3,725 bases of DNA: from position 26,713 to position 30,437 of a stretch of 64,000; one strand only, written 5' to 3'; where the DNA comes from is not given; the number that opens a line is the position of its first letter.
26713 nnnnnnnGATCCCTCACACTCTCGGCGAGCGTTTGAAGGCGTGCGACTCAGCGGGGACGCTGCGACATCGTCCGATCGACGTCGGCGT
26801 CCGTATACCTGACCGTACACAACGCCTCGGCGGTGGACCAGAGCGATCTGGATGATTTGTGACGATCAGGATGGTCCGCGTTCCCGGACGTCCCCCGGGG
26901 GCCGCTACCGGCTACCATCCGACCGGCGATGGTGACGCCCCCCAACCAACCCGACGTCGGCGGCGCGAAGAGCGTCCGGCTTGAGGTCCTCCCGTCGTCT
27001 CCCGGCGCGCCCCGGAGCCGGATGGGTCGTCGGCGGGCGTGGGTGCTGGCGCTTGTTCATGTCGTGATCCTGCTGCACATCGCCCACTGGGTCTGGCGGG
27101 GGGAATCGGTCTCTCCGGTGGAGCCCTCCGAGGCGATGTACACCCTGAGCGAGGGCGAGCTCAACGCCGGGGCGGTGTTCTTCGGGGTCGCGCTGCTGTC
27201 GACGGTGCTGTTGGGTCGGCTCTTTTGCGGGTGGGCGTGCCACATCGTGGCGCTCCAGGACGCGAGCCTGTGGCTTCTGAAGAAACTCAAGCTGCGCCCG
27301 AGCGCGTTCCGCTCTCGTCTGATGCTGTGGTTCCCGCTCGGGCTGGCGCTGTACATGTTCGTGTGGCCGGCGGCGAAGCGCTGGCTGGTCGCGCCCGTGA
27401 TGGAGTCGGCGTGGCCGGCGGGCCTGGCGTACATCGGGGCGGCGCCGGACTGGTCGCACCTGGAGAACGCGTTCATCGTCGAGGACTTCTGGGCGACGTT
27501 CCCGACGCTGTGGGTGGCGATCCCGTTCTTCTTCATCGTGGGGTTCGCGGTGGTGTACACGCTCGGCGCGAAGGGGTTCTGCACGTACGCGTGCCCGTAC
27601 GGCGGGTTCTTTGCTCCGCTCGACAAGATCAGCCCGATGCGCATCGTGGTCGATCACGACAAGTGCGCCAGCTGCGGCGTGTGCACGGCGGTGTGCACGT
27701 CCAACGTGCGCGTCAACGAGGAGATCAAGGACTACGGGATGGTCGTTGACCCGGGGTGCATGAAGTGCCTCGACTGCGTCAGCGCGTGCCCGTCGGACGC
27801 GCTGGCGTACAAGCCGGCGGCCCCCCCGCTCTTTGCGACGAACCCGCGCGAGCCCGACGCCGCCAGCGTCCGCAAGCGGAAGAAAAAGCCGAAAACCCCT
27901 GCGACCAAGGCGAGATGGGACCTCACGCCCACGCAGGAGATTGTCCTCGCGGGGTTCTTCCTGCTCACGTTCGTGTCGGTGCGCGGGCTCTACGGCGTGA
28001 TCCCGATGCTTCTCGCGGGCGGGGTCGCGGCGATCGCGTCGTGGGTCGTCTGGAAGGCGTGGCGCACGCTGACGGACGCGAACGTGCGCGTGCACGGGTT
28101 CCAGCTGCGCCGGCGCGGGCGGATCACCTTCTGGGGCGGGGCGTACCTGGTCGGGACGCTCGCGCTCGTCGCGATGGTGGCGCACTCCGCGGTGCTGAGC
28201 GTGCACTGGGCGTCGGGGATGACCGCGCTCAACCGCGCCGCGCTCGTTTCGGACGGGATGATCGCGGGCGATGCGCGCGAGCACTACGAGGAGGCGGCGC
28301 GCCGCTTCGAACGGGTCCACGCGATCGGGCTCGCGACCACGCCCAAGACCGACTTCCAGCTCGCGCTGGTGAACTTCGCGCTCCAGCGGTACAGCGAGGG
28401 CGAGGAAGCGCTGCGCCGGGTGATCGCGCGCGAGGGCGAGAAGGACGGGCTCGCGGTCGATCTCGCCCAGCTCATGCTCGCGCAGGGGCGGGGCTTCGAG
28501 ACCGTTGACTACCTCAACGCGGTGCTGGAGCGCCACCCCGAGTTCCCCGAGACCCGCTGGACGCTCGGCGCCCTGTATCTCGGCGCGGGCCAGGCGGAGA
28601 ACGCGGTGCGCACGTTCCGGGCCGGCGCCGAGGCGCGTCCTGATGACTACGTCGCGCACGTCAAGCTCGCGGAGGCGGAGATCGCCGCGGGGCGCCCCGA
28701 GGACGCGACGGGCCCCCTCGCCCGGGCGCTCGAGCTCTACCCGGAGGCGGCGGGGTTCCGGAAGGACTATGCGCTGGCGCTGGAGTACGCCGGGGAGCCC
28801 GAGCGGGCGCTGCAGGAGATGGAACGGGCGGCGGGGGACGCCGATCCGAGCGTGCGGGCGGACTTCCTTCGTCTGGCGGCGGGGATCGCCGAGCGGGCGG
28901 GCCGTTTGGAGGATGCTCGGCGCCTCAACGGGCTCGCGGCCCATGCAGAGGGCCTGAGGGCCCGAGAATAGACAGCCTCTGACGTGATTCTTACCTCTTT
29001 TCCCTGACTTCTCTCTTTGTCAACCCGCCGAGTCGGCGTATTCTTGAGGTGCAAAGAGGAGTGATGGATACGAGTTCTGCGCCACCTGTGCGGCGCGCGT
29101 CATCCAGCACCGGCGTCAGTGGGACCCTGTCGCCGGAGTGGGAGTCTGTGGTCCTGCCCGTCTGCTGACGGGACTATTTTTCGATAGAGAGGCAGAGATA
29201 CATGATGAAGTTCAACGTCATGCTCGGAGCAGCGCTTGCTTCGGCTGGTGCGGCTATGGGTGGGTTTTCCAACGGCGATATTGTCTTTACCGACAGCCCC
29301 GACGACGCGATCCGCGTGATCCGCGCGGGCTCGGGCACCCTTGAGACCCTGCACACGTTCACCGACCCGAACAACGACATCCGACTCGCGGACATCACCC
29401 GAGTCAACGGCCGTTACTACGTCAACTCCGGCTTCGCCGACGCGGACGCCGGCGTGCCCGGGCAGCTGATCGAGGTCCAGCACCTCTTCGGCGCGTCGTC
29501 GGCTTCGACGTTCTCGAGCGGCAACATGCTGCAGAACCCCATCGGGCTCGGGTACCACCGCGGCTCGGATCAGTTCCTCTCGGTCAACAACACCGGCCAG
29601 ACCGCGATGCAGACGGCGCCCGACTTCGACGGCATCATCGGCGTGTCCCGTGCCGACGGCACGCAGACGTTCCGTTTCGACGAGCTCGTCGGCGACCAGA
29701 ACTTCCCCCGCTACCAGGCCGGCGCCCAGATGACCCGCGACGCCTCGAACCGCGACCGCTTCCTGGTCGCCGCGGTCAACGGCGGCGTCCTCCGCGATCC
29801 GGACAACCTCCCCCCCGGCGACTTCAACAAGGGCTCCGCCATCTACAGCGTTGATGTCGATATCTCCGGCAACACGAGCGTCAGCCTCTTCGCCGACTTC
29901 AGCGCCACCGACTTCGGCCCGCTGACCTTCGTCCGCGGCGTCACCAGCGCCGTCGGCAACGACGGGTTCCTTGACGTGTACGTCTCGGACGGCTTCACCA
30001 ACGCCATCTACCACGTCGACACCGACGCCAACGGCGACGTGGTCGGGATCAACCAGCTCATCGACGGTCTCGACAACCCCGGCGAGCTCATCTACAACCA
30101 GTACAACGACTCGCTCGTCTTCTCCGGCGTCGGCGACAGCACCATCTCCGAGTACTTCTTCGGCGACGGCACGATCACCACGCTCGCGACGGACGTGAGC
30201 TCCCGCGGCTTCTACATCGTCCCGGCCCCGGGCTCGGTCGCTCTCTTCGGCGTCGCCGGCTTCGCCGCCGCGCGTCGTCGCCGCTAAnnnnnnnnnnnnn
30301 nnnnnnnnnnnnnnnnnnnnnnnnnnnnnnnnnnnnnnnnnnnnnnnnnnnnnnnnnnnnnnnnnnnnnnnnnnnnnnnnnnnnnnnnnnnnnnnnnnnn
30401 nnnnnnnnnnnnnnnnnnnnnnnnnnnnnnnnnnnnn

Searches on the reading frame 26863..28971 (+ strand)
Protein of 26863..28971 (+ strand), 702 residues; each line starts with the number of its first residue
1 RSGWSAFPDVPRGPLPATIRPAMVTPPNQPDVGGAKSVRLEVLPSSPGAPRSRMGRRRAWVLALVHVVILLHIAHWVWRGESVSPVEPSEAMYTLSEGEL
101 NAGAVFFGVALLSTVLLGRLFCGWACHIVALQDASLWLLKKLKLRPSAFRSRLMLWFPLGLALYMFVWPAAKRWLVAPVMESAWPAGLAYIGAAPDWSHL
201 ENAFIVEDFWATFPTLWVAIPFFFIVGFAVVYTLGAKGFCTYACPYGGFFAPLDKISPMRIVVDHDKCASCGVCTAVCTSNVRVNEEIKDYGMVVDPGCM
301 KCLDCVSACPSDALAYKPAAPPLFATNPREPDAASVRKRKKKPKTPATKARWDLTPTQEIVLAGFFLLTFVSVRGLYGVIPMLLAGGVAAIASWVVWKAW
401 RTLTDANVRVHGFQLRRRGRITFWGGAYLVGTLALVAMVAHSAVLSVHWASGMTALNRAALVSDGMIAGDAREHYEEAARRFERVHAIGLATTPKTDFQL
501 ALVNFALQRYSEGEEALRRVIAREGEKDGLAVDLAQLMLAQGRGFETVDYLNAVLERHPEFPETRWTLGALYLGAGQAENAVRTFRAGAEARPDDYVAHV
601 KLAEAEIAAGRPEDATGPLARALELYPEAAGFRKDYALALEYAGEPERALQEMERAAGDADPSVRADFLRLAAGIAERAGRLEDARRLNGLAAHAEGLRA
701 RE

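Call 35: search_protein_families(library=ncbifam, proteins=[window:26863-28971:+], max_evalue=0.01)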
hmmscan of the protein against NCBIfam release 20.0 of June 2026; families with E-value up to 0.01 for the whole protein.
window:26863-28971:+ (702 aa): 41 families (the best 25 are shown)
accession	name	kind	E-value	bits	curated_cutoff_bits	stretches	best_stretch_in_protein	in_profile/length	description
TIGR02163.1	napH_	subfamily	3.9e-21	75.7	213.05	2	224-317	158-254/255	NapH/MauN family ferredoxin-type protein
NF007013.0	PRK09477.1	equivalog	9.7e-21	74.1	234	2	233-317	190-277/286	quinol dehydrogenase ferredoxin subunit NapH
TIGR02917.1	PEP_TPR_lipo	equivalog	9.7e-14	50.2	312.2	1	499-660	708-867/899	XrtA/PEP-CTERM system TPR-repeat protein PrsT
NF040959.1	MamA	equivalog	2e-13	50.3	200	1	533-657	42-166/204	magnetosome protein MamA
NF043039.1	HgcAB_like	equivalog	7.8e-11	42.2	285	1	124-314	162-349/350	HgcAB-like fusion protein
NF052415.1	T3SS_chap_SctY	equivalog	9.9e-10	38.9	70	2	568-623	12-67/106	type III secretion apparatus assembly chaperone SctY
NF038196.1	ferrodoxin_EFR1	subfamily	3.4e-08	33.8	75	1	258-317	177-232/242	EFR1 family ferrodoxin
NF040770.1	hetero_SS_HdrA2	exception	1.3e-07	30.2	1100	1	256-316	567-625/777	CoB-CoM heterodisulfide reductase HdrA2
TIGR02552.1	LcrH_SycD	equivalog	2.3e-07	30.6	104.8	1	568-629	58-119/136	SycD/LcrH family type III secretion system chaperone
NF040864.1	HgcB_ferredoxin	equivalog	4.4e-07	29.6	99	1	262-318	10-65/93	mercury methylation ferredoxin HgcB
NF011721.1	PRK15174.1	equivalog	1.1e-06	27.1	1200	1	526-687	213-373/656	Vi polysaccharide transport protein VexE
TIGR02521.1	type_IV_pilW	equivalog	1.4e-06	28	154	1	563-687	32-156/234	type IV pilus biogenesis/stability protein PilW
NF006221.0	PRK08348.1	subfamily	2.9e-06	27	124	1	260-316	38-94/136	NADH-plastoquinone oxidoreductase subunit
NF033758.1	gliding_GltE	equivalog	1.1e-05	24.7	225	1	562-670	222-329/411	adventurous gliding motility TPR repeat lipoprotein GltE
NF033920.0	C39_PA2778_fam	equivalog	1.4e-05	24.7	150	1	575-657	169-251/255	PA2778 family cysteine peptidase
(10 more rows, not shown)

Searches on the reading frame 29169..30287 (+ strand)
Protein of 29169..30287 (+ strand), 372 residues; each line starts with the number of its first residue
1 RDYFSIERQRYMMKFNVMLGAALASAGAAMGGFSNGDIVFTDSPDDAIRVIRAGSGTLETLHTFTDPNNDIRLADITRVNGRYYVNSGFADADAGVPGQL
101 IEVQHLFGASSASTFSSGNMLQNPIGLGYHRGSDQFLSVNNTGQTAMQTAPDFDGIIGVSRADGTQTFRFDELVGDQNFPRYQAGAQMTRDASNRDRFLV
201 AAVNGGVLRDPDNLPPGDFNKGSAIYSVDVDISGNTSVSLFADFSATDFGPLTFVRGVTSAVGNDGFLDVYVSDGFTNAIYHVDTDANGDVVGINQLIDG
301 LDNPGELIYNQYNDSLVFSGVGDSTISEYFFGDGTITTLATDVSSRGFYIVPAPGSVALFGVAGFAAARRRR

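Call 23: search_protein_families(library=ncbifam, proteins=[window:29169-30287:+], max_evalue=0.01)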
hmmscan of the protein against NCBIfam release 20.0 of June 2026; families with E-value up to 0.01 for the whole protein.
window:29169-30287:+ (372 aa): 0 families

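Call 50: search_protein_families(library=pfam, proteins=[window:29169-30287:+], max_evalue=0.05)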
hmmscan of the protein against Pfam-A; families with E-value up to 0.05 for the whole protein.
window:29169-30287:+ (372 aa): 1 family
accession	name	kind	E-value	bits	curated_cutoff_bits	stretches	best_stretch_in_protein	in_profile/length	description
PF07589.16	PEP-CTERM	-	0.011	16.3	20.7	1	351-372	2-24/24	PEP-CTERM motif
